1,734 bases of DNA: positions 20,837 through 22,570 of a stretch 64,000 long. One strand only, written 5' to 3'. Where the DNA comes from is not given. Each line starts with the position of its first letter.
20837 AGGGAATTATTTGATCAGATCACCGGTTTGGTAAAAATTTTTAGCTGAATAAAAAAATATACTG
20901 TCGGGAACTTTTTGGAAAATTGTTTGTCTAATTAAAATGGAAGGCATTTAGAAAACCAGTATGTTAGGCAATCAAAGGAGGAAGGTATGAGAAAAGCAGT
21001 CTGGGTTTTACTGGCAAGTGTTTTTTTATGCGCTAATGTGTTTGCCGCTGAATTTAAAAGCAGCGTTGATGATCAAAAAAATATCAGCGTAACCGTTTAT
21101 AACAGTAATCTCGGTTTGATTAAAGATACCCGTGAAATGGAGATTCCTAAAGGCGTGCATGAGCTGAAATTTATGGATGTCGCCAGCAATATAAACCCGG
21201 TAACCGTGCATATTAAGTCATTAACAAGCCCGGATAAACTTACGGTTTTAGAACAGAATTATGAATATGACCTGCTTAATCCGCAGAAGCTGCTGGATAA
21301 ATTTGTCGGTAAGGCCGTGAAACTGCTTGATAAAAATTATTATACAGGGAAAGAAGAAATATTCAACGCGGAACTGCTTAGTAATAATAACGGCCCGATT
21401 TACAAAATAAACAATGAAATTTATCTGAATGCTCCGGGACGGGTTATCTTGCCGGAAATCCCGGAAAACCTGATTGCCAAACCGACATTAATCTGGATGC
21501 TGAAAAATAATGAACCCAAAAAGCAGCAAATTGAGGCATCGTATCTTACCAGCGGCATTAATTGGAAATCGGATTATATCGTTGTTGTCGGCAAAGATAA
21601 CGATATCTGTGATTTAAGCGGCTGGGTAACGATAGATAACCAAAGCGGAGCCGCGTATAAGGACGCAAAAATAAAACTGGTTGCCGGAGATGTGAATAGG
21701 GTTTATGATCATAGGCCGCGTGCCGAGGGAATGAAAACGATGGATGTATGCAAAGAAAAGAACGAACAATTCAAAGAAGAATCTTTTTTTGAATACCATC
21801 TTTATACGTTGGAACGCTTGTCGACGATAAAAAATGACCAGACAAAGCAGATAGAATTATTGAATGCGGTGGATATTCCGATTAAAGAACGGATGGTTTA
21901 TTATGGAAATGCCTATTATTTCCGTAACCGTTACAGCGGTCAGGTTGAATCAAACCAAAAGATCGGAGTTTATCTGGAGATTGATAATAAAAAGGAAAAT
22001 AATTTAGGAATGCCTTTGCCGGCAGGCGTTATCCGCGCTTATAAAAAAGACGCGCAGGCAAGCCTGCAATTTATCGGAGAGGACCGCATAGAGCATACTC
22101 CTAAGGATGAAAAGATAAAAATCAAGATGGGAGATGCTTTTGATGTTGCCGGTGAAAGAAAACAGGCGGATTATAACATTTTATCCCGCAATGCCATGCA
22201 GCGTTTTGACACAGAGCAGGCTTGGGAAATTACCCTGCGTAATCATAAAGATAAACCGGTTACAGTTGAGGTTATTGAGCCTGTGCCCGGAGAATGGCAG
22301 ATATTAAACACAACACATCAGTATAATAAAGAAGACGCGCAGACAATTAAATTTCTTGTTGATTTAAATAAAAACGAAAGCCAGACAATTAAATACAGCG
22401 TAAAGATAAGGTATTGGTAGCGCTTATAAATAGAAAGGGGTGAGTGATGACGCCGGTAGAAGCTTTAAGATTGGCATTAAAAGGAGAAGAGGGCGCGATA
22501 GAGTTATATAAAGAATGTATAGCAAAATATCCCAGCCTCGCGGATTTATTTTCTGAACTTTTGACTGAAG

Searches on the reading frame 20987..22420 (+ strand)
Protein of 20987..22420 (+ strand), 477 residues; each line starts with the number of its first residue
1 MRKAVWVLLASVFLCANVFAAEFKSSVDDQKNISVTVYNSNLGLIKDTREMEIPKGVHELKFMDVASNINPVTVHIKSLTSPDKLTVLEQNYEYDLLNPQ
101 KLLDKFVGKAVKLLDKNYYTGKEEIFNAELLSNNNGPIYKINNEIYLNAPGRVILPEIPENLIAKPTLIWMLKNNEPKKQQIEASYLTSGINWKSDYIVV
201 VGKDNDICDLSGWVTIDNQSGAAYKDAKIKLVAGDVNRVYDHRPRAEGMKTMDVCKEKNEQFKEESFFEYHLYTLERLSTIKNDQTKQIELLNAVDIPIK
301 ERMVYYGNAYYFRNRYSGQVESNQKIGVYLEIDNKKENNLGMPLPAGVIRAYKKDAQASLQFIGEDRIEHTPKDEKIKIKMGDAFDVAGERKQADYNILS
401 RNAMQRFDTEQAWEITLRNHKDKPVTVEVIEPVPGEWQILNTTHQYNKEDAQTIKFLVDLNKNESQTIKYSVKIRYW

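Call 11: search_protein_families(library=pfam, proteins=[window:20987-22420:+], max_evalue=0.001)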
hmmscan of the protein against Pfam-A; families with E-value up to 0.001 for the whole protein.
window:20987-22420:+ (477 aa): 1 family
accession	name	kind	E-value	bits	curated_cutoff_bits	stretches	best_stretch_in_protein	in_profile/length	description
PF13598.12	DUF4139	-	2.1e-09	37.9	31.8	1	183-476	2-203/205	Domain of unknown function (DUF4139)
